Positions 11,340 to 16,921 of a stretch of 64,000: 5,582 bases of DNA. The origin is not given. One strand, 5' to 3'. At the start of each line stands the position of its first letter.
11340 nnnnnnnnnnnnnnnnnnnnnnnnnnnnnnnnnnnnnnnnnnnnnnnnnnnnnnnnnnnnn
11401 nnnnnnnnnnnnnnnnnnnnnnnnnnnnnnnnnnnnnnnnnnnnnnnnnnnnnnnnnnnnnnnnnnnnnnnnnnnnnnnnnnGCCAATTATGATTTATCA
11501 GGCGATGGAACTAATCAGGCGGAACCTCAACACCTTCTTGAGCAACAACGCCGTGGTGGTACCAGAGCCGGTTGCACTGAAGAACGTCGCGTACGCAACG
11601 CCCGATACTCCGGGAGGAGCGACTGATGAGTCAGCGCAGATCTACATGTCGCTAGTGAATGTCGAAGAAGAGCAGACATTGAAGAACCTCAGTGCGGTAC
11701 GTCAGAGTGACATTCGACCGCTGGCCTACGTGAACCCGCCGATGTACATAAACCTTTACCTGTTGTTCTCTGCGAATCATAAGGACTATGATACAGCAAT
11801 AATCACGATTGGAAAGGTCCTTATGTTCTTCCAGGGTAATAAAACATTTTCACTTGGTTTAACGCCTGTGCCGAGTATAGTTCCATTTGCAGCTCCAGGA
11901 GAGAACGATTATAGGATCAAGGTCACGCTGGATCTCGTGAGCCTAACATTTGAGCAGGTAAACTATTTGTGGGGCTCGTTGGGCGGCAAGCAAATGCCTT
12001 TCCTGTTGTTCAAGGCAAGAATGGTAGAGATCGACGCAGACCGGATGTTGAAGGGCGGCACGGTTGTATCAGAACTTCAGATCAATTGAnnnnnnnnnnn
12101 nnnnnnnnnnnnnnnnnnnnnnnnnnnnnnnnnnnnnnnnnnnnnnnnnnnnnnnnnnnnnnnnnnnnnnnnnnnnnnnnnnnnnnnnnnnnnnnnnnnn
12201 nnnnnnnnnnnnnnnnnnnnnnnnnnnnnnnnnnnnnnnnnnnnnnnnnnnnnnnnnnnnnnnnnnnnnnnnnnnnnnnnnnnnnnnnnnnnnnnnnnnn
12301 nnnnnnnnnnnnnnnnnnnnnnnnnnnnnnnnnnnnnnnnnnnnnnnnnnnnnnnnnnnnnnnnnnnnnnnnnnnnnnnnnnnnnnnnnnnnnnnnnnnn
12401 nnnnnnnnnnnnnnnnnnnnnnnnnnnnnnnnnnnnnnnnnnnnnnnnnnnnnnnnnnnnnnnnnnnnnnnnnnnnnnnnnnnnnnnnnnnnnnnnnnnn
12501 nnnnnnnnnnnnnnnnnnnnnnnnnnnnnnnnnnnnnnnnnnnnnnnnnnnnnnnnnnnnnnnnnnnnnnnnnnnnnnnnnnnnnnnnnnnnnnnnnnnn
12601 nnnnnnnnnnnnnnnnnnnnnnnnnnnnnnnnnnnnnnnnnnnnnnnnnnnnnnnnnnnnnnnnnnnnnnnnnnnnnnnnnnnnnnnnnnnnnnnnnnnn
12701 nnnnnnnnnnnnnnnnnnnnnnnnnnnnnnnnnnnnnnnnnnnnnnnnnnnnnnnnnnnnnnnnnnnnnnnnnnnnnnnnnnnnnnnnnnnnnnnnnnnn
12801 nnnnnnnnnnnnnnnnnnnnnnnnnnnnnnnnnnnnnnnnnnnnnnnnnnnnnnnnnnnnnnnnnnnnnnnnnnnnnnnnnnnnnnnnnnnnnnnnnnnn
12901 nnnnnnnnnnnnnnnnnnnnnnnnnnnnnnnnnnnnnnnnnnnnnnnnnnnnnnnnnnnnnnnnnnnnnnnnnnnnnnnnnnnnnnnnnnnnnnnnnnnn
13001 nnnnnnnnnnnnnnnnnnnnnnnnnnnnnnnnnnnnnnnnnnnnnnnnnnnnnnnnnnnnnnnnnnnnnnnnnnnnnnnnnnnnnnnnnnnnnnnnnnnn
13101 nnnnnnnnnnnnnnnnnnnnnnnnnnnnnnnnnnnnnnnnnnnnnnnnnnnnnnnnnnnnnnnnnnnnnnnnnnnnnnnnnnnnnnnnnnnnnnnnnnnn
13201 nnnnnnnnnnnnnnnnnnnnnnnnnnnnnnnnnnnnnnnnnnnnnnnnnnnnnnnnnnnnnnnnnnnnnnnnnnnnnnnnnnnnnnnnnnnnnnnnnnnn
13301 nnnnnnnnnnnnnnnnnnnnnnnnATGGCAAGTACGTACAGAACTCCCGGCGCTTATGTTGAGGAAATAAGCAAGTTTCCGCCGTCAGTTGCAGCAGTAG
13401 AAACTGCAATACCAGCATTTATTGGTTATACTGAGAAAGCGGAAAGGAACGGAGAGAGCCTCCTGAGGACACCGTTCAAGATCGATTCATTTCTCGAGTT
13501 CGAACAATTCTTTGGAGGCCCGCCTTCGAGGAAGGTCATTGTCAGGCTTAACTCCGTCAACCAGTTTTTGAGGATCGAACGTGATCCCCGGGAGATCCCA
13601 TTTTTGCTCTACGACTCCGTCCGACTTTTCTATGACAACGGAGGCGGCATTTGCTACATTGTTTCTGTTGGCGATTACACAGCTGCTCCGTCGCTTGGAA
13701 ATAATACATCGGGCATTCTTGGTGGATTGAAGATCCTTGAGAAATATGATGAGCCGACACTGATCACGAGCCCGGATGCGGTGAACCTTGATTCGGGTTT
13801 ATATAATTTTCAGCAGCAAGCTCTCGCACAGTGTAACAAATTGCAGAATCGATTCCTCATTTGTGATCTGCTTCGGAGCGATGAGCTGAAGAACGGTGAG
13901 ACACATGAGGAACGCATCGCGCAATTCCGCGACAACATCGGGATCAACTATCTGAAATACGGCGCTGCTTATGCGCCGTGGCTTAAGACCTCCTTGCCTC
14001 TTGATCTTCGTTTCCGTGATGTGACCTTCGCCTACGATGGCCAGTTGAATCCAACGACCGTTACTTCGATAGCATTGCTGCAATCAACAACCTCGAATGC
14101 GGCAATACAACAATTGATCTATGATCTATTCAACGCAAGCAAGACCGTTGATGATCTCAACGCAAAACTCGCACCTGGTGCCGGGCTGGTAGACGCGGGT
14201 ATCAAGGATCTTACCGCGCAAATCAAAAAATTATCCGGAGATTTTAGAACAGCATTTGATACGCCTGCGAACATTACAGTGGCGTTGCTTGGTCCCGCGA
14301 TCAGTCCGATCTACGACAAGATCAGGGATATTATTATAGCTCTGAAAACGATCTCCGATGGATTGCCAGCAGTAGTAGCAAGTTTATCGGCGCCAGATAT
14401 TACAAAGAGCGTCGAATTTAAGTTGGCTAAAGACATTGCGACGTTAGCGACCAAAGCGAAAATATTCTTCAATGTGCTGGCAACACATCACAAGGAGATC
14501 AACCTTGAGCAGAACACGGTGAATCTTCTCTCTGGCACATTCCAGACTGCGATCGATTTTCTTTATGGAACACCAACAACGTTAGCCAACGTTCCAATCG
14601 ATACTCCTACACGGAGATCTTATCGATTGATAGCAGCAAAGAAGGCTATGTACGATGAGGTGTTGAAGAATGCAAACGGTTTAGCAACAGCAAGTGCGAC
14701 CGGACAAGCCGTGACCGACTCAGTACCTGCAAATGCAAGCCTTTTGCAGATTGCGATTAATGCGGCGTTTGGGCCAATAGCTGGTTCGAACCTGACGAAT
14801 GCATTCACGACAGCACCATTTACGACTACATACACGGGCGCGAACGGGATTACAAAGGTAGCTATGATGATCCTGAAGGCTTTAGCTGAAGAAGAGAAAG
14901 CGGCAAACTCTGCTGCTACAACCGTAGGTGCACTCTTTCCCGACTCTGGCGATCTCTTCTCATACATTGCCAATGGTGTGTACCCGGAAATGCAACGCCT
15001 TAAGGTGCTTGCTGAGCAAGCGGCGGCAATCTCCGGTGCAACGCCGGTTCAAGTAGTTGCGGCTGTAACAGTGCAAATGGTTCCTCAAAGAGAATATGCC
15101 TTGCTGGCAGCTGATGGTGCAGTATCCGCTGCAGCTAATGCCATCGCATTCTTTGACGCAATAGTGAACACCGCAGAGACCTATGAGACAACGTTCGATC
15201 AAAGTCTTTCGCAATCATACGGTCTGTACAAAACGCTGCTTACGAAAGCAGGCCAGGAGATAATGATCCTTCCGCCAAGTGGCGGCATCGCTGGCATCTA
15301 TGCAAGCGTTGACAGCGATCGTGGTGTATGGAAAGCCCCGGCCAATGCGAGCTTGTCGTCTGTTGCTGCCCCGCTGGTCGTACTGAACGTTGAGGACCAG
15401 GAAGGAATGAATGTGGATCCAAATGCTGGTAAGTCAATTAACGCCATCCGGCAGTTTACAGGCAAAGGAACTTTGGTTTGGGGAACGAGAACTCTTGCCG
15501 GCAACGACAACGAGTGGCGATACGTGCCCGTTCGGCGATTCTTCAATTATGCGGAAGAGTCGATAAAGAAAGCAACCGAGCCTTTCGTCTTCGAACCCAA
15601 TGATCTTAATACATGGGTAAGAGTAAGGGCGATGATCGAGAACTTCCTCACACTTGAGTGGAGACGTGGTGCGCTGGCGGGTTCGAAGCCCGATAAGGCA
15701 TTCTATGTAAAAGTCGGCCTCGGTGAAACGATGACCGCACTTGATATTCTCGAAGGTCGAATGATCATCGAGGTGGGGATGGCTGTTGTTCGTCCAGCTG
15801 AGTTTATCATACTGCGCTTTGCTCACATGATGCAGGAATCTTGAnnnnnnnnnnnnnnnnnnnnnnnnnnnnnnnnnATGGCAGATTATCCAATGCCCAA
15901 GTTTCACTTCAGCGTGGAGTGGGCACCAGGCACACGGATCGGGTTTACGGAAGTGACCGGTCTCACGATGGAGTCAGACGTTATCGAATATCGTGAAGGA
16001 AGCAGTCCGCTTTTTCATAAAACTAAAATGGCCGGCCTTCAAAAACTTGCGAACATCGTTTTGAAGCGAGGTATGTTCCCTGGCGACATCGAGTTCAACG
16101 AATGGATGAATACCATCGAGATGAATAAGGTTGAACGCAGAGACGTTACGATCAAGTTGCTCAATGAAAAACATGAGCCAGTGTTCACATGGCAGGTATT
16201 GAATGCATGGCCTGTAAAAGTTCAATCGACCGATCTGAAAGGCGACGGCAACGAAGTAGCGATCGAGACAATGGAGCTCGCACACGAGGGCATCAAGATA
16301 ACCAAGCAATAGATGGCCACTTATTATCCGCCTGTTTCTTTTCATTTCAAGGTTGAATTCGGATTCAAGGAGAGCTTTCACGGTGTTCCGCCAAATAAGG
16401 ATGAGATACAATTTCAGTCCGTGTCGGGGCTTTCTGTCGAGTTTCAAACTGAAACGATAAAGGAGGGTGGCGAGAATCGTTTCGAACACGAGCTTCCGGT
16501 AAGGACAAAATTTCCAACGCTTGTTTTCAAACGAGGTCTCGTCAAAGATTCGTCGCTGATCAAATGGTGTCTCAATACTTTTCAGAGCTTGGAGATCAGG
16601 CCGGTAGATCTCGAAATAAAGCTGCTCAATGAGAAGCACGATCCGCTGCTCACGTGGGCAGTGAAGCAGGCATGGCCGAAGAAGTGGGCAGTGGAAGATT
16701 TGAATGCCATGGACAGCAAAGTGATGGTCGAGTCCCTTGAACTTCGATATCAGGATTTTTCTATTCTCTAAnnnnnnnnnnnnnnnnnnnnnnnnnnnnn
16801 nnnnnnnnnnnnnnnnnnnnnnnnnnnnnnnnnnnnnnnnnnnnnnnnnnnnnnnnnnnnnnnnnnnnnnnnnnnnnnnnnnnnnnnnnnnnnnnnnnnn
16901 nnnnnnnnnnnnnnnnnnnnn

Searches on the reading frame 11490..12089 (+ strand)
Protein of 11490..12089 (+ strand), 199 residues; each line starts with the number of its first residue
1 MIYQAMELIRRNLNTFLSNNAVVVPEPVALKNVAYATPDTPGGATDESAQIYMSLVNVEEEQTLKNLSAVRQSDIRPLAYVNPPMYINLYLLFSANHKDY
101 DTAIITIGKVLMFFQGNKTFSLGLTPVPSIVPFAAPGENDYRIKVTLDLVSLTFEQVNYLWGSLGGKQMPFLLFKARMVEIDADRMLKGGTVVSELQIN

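Call 3: search_protein_families(library=pfam, proteins=[window:11490-12089:+], max_evalue=0.01)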
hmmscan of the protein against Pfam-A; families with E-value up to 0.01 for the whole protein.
window:11490-12089:+ (199 aa): 1 family
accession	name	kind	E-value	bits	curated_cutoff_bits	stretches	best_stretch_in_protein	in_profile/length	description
PF14065.11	Pvc16_N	-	1.4e-31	110.1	27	1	8-194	5-179/180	Pvc16 N-terminal domain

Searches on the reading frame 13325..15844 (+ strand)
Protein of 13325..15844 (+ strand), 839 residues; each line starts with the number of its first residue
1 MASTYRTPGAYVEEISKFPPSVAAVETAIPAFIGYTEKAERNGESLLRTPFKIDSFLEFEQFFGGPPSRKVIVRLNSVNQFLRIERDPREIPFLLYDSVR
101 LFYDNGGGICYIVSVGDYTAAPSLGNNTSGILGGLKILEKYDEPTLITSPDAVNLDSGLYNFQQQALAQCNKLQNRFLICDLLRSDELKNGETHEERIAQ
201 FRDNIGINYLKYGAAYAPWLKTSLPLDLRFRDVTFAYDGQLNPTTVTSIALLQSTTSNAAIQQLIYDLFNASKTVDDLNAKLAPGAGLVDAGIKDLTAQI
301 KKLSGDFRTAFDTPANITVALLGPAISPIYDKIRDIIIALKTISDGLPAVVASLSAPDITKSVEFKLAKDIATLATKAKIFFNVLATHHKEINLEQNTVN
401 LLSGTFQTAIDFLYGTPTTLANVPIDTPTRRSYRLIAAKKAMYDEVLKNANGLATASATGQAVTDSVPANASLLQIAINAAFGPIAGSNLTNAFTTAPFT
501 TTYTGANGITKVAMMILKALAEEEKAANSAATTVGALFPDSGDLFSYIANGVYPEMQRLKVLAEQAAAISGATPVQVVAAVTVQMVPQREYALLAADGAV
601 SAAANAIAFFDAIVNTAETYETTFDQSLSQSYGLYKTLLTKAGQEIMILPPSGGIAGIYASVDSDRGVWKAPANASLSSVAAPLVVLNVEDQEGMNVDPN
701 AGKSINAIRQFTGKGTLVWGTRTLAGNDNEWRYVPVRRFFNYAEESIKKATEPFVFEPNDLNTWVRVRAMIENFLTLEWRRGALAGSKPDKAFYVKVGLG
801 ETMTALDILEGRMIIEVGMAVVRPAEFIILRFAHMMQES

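Call 3: search_protein_families(library=pfam, proteins=[window:13325-15844:+], max_evalue=0.01)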
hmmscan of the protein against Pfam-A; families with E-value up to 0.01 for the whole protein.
window:13325-15844:+ (839 aa): 2 families
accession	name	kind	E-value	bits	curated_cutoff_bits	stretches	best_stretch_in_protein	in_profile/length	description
PF17482.7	Phage_sheath_1C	-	1.3e-10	41.7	26.9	1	728-832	3-101/104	Phage tail sheath C-terminal domain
PF04984.19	Phage_sheath_1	-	0.0021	18.3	31.4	1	594-723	58-167/168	Phage tail sheath protein subtilisin-like domain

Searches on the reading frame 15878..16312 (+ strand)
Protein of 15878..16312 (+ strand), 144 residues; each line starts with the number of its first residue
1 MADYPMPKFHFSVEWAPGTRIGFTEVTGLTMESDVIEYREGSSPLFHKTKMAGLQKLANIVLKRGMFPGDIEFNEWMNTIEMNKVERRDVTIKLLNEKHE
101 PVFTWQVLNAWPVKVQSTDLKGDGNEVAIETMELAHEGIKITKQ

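Call 3: search_protein_families(library=pfam, proteins=[window:15878-16312:+], max_evalue=0.01)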
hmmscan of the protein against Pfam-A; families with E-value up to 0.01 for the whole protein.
window:15878-16312:+ (144 aa): 1 family
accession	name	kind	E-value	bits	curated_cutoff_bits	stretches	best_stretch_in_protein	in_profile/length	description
PF06841.18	Phage_T4_gp19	-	5.3e-48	162.7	28.2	1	7-140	1-134/134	T4-like virus tail tube protein gp19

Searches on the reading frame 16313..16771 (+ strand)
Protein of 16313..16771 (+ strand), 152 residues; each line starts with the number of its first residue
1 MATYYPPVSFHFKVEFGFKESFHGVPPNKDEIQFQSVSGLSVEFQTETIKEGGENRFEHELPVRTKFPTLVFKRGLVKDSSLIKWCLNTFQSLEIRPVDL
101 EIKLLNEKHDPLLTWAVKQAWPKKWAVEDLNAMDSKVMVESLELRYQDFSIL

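Call 3: search_protein_families(library=pfam, proteins=[window:16313-16771:+], max_evalue=0.01)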
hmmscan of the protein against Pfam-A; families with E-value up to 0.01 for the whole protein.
window:16313-16771:+ (152 aa): 1 family
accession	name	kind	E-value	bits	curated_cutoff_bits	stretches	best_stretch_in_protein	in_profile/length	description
PF06841.18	Phage_T4_gp19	-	4.2e-39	133.9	28.2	1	9-149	2-133/134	T4-like virus tail tube protein gp19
